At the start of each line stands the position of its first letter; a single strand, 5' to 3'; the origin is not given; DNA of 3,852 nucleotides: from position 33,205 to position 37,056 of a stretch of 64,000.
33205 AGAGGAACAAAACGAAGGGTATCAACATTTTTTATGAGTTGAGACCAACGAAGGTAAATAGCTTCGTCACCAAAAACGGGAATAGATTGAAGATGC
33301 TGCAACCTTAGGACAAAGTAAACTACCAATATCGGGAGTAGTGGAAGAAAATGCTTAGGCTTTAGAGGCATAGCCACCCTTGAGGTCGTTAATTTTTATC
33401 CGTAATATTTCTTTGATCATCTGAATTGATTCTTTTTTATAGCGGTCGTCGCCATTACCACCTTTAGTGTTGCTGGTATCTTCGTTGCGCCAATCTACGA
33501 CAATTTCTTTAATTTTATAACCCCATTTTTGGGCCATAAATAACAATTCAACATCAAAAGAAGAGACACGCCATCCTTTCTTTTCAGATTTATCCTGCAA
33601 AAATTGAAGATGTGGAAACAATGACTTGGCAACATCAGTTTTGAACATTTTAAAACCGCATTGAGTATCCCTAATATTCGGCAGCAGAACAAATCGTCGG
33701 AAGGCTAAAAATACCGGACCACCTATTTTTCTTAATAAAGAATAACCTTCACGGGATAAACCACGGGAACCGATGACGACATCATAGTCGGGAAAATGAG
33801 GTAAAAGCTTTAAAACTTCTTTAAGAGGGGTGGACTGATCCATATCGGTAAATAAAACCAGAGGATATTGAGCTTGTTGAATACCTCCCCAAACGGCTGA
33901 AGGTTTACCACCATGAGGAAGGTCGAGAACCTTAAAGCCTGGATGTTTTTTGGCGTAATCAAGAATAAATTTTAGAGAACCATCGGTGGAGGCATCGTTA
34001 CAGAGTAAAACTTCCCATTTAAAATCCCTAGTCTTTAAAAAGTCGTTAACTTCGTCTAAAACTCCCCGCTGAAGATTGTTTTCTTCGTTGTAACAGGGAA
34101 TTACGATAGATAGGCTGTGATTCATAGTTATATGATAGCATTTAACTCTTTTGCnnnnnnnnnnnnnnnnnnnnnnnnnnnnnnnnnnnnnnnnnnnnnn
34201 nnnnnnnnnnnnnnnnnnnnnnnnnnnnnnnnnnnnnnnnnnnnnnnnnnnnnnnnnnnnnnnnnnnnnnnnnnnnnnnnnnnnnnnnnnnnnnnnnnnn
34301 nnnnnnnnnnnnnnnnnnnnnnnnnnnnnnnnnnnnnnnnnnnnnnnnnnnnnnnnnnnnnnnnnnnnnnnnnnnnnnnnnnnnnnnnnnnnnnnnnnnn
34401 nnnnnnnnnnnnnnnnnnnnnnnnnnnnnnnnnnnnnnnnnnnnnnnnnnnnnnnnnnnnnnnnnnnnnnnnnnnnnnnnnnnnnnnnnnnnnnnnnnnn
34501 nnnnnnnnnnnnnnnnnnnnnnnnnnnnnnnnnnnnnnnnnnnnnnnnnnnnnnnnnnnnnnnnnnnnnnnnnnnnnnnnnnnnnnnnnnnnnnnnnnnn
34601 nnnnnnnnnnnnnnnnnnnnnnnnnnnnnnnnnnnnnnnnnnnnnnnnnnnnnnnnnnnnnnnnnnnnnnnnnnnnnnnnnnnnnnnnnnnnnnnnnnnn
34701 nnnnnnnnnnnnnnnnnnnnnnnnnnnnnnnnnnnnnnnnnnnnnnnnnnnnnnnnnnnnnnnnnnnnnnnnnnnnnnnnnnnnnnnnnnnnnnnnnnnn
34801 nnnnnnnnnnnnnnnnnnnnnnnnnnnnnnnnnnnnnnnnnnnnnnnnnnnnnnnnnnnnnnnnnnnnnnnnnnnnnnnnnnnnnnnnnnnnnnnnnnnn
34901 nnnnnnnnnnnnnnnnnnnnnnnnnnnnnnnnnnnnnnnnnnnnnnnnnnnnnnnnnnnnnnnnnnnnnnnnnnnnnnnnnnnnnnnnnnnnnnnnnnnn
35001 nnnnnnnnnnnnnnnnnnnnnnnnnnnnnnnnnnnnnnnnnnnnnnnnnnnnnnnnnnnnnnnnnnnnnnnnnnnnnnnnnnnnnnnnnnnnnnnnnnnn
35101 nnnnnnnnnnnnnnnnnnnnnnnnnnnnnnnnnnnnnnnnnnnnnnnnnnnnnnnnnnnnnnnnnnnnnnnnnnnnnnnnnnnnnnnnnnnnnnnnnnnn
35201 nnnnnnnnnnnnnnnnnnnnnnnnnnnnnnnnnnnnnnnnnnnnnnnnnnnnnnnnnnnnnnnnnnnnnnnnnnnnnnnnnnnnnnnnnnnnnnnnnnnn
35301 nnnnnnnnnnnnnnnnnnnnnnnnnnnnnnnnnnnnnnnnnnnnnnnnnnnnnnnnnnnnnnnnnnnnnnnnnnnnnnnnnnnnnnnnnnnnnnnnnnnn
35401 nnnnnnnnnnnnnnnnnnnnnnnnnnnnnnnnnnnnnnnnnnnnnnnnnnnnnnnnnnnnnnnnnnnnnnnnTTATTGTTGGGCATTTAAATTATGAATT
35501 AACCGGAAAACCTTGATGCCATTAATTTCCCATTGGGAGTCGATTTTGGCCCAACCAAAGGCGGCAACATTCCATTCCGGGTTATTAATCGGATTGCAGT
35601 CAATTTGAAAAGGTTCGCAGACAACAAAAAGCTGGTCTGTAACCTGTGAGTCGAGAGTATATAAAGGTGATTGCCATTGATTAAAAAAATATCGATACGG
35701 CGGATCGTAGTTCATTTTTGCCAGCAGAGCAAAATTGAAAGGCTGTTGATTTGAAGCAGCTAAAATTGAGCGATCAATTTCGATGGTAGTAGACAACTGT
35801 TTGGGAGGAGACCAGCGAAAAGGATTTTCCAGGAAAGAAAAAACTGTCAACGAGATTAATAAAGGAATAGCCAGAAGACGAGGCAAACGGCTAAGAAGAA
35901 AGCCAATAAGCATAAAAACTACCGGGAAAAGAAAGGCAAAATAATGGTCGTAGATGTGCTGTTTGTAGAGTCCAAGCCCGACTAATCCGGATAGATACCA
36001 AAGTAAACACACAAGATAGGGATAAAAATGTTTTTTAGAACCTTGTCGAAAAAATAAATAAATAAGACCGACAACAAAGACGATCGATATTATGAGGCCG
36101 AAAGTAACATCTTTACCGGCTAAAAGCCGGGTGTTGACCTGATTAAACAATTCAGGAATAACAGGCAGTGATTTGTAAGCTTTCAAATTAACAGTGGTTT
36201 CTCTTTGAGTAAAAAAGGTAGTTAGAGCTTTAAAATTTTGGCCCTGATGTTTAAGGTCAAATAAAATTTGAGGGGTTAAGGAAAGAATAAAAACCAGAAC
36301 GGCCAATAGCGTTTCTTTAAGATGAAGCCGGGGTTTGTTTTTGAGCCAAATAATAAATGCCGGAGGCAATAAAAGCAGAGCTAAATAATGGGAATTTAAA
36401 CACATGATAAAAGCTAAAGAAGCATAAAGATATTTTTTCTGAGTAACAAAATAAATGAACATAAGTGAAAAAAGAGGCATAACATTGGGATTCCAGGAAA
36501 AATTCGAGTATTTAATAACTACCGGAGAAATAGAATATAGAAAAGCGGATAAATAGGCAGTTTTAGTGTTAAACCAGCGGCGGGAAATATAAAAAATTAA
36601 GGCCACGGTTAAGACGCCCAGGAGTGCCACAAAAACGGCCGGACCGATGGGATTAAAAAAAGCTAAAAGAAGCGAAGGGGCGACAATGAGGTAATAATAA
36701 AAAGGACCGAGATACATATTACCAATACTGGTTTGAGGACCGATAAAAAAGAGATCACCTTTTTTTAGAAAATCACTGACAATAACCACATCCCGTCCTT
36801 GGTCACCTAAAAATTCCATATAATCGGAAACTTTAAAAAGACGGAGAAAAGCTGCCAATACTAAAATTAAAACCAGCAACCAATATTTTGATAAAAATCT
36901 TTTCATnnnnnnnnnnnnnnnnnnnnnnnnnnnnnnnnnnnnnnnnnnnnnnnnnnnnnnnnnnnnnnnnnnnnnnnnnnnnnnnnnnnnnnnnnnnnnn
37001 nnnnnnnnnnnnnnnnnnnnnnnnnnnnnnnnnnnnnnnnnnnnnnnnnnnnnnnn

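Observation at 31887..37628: Two ArnC/ArnT-like modules: DPM1-type lipid-P-sugar synthases flanking a tandem pair of GT-C-like membrane proteins, next to an ArnT-like transferase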

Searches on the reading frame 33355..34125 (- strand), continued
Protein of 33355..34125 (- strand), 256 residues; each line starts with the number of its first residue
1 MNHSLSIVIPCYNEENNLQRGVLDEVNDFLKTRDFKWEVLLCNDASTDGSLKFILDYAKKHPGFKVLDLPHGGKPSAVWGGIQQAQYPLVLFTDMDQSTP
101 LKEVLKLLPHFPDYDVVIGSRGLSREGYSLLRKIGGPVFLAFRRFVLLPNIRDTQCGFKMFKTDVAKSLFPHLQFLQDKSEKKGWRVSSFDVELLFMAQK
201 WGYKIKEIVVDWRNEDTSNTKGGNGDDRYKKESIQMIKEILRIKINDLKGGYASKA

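Call 49: fold_search(model_id=the predicted structure, library=pdb)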
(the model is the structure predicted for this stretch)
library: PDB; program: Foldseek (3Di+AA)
matches with E <= 10: 1510; with E <= 0.001: 324
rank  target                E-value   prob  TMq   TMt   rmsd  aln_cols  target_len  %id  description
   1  9nyc_A                2.6e-14  1.00  0.65  0.54   4.2       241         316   23  Cryo-EM structure of the glycosyltransferase GtrB in the substrate-bound state (released 2025-12-17)
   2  9nyd_A                8.5e-14  1.00  0.67  0.56   4.1       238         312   23  Cryo-EM structure of the glycosyltransferase GtrB in the pre-catalysis and product-bound state (released 2025-12-17)
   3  9nyd_C                1.0e-13  1.00  0.68  0.58   3.8       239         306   22  Cryo-EM structure of the glycosyltransferase GtrB in the pre-catalysis and product-bound state (released 2025-12-17)
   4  9bhc_B                1.3e-13  1.00  0.71  0.60   3.1       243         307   18  Salmonella undecaprenyl-phosphate 4-deoxy-4-formamido-L-arabinose transferase (ArnC) (released 2025-02-12)
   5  9nyf_A                1.5e-13  1.00  0.64  0.54   4.4       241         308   23  Cryo-EM structure of the glycosyltransferase GtrB (tetramer volume) (released 2025-12-17)
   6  8vxh_A                2.6e-13  1.00  0.68  0.57   3.6       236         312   19  Cryo-EM Structure of the Glycosyltransferase ArnC from Salmonella enterica in the Apo State Determined on Talos Arctic (released 2025-02-05)
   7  9bhc_A                4.5e-13  1.00  0.68  0.58   3.6       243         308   18  Salmonella undecaprenyl-phosphate 4-deoxy-4-formamido-L-arabinose transferase (ArnC) (released 2025-02-12)
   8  5mlz                  6.1e-13  1.00  0.67  0.50   4.4       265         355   20  Dolichyl phosphate mannose synthase in complex with GDP and Mg2+ (released 2017-08-09)
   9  9b77_A                6.9e-13  1.00  0.67  0.56   3.7       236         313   19  Cryo-EM Structure of the Glycosyltransferase ArnC from Salmonella enterica in the Apo State Determined on Krios micros (released 2025-02-05)
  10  9nyd_B                1.3e-12  1.00  0.65  0.56   4.4       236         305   22  Cryo-EM structure of the glycosyltransferase GtrB in the pre-catalysis and product-bound state (released 2025-12-17)
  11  9nye_A                1.8e-12  1.00  0.60  0.51   5.8       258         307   22  Cryo-EM structure of the glycosyltransferase GtrB in the apo state (octamer volume) (released 2025-12-17)
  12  5mm1                  2.2e-12  1.00  0.67  0.51   4.1       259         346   20  Dolichyl phosphate mannose synthase in complex with GDP and dolichyl phosphate mannose (released 2017-08-09)
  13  9ep0                  2.3e-12  1.00  0.66  0.50   3.5       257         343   19  Dolichyl phosphate mannose synthase in complex with donor (GDP-Man) and traces of acceptor (Dol55P) and product (Dol55P- (released 2025-10-01)
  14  9asc_A                4.1e-12  1.00  0.70  0.58   3.7       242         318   18  Cryo-EM Structure of the Glycosyltransferase ArnC from Salmonella enterica in the UDP-bound State Determined on Talos  (released 2025-02-05)
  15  9bhe_A                4.3e-12  1.00  0.66  0.56   4.4       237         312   19  Salmonella undecaprenyl-phosphate 4-deoxy-4-formamido-L-arabinose transferase (ArnC) bound to UDP (released 2025-02-12)
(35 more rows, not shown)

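Call 56: search_dna_similar(query=window:33355-34125:-, collection=plasmids, mode=protein, max_rows=25)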
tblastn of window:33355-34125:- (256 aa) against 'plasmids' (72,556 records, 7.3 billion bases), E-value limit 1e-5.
Records with a match: 130; places in all: 139; records where one place covers at least 80% of the query: 30.
Best place of each record, by identity: <60% 130.
By first word of the organism name: Pantoea 25; Bacillus 11; Streptomyces 8; Paracoccus 6; Sulfitobacter 5; Lactococcus 5; Mesorhizobium 5; Deinococcus 4; Priestia 4; Arthrobacter 3; and 42 more.
By predicted mobility (MOB-suite, as given by PLSDB): non-mobilizable 100; mobilizable 15; conjugative 15.
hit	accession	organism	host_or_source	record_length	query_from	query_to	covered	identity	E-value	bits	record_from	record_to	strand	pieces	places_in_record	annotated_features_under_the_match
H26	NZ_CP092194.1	Deinococcus sp. KNUC1210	Setaria viridis,cell ...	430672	5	252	97%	31.8%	5e-28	119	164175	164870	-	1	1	dolichyl-phosphate beta-glucosyltransferase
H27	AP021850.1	Deinococcus grandis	-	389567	4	244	94%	30.8%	2e-21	100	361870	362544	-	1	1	hypothetical protein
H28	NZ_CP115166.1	Deinococcus aquaticus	Freshwater stream system, activated ...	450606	4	244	94%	29.6%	1e-20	98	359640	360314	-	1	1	glycosyltransferase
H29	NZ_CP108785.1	Embleya sp. NBC_00888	-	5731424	5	253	97%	28.6%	4e-21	99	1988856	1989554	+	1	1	none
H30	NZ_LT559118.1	Nonomuraea gerenzanensis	-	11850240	4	250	96%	28.7%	7e-15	81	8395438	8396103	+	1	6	none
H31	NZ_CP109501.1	Streptomyces sp. NBC_01426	-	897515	5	221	85%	32.6%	5e-17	87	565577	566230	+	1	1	dolichyl-phosphate beta-glucosyltransferase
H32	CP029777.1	Deinococcus actinosclerus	mixed culture,wastewater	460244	4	212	82%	33.0%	6e-21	99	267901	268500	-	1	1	hypothetical protein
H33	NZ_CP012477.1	Arthrobacter sp. ERGS1:01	single,stream water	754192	7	255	97%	27.7%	5e-21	99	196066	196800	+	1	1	bifunctional glycosyltransferase family 2/GtrA family protein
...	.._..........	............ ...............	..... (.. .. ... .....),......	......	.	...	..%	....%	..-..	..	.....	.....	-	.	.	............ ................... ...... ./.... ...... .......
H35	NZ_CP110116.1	Arthrobacter sp. YA7-1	Solanum lycopersicum,Tomato (Solanum ...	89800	4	250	96%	27.0%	1e-15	83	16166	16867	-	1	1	bifunctional glycosyltransferase family 2/GtrA family protein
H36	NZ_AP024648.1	Arthrobacter sp. StoSoilB13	-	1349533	5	244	94%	27.5%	6e-13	76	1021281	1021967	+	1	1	record has no annotation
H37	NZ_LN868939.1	Nocardia farcinica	not known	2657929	5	220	84%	30.3%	4e-18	91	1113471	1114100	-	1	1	none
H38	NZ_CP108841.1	Streptomyces chartreusis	-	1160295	5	218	84%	30.3%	2e-17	88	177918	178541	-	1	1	none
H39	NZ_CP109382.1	Streptomyces atratus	-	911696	5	212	81%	31.1%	7e-17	87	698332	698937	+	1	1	glycosyltransferase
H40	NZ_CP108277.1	Streptomyces atratus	-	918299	5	212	81%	31.1%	7e-17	87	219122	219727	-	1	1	glycosyltransferase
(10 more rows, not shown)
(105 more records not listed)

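Call 57: get_annotated_region(hit=H33, flank=5000)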
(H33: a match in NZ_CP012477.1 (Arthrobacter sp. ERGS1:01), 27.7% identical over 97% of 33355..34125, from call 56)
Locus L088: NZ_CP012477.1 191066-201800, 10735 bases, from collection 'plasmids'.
description: Arthrobacter sp. ERGS1:01 isolate water plasmid unnamed2, complete sequence
organism: Arthrobacter sp. ERGS1:01 (NCBI taxid 1704044)
taxonomy: Bacteria; Actinomycetota; Actinomycetes; Micrococcales; Micrococcaceae; Arthrobacter; Arthrobacter sp. ERGS1:01
host: -; source: single,stream water; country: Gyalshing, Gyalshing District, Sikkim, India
typing (MOB-suite, as given by PLSDB): non-mobilizable
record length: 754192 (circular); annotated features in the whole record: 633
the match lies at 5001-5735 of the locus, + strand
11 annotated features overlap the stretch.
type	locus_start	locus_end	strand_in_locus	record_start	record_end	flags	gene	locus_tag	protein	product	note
CDS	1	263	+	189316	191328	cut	-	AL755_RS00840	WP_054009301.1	amidase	-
CDS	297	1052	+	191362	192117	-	-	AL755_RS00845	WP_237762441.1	TMEM175 family protein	GO:0071805 - potassium ion transmembrane transport [Evidence IEA]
CDS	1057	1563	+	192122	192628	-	-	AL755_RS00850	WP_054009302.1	amino-acid N-acetyltransferase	GO:0006526 - arginine biosynthetic process [Evidence IEA]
CDS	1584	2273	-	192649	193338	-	-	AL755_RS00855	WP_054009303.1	hypothetical protein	-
CDS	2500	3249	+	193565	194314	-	-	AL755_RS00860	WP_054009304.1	response regulator transcription factor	GO:0000160 - phosphorelay signal transduction system [Evidence IEA]; GO:0006355 - regulation of DNA-templated ...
CDS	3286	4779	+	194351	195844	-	-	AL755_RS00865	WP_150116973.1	HAMP domain-containing sensor histidine kinase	-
CDS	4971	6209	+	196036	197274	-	-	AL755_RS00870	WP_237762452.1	bifunctional glycosyltransferase family 2/GtrA family protein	-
CDS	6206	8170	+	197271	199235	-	-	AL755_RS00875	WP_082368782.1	glycosyltransferase family 39 protein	-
CDS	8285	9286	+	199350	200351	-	dhaK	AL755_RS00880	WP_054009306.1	dihydroxyacetone kinase subunit DhaK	GO:0006071 - glycerol metabolic process [Evidence IEA]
CDS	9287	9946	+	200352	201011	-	dhaL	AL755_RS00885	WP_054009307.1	dihydroxyacetone kinase subunit DhaL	GO:0006071 - glycerol metabolic process [Evidence IEA]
CDS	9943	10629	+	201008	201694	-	dhaM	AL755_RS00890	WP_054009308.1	dihydroxyacetone kinase phosphoryl donor subunit DhaM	-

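Call 58: get_annotated_region(hit=H26, flank=5000)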
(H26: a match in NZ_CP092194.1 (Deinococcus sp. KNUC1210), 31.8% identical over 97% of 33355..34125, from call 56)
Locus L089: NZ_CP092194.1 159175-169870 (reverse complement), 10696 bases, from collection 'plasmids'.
description: Deinococcus sp. KNUC1210 plasmid unnamed7, complete sequence
organism: Deinococcus sp. KNUC1210 (NCBI taxid 2917691)
taxonomy: Bacteria; Deinococcota; Deinococci; Deinococcales; Deinococcaceae; Deinococcus; Deinococcus sp. KNUC1210
host: -; source: Setaria viridis,cell culture,rhizospheric soil; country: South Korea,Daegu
typing (MOB-suite, as given by PLSDB): non-mobilizable
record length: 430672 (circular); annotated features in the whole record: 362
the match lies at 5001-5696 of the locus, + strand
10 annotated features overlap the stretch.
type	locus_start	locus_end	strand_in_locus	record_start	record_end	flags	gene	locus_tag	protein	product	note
CDS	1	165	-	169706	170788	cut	-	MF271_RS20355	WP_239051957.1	lactonase family protein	-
CDS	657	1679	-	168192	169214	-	-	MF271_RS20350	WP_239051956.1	nuclease-related domain-containing protein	-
CDS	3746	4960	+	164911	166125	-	-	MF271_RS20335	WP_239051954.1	oligosaccharide flippase family protein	-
CDS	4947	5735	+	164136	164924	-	-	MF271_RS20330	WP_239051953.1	dolichyl-phosphate beta-glucosyltransferase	-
CDS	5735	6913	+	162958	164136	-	-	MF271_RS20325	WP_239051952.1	glycosyltransferase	-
CDS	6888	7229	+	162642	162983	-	-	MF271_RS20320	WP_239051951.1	STAS domain-containing protein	-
CDS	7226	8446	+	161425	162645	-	-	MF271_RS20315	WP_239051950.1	PP2C family protein-serine/threonine phosphatase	-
CDS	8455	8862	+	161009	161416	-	-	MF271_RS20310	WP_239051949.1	ATP-binding protein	-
CDS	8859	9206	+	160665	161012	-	-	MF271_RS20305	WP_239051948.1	STAS domain-containing protein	-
CDS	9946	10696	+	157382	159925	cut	-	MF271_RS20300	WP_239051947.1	hypothetical protein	-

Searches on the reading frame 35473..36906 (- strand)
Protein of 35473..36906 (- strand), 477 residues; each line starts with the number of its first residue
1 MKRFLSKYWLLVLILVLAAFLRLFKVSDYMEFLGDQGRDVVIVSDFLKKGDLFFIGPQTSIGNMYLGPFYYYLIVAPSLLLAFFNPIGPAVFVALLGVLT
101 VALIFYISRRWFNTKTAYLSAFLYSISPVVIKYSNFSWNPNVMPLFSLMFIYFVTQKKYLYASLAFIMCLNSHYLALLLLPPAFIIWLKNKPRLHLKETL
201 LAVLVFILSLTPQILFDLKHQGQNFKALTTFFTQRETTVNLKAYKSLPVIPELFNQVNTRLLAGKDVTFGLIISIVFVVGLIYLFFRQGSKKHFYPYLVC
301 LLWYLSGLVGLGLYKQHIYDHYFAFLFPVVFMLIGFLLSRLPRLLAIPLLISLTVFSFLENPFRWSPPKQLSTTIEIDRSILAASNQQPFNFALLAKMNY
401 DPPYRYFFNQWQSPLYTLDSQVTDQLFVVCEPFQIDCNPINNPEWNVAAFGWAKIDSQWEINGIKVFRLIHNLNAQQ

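Call 4: search_protein_families(library=pfam, proteins=[window:35473-36906:-], max_evalue=0.01)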
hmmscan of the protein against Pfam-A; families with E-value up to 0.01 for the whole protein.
window:35473-36906:- (477 aa): 1 family
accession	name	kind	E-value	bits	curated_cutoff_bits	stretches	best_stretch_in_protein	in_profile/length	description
PF13231.12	PMT_2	-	7.1e-08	33.3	26.1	1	68-213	4-157/160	Dolichyl-phosphate-mannose-protein mannosyltransferase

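Call 5: search_protein_families(library=ncbifam, proteins=[window:35473-36906:-], max_evalue=0.01)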
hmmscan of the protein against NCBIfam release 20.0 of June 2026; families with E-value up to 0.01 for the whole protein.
window:35473-36906:- (477 aa): 2 families
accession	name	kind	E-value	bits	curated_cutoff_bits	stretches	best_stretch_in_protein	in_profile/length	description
TIGR03663.1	TIGR03663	subfamily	4.8e-07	29.2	126.25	1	11-203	4-197/435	flippase activity-associated protein Agl23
TIGR04154.1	archaeo_STT3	subfamily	0.0044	15.4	450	1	67-129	70-138/831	oligosaccharyl transferase, archaeosortase A system-associated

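Call 15: search_solved_structures(query=window:35473-36906:-, max_evalue=1, show_alignments=2)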
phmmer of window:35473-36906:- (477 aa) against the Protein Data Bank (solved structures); distinct sequences matched with E-value up to 1: 0.
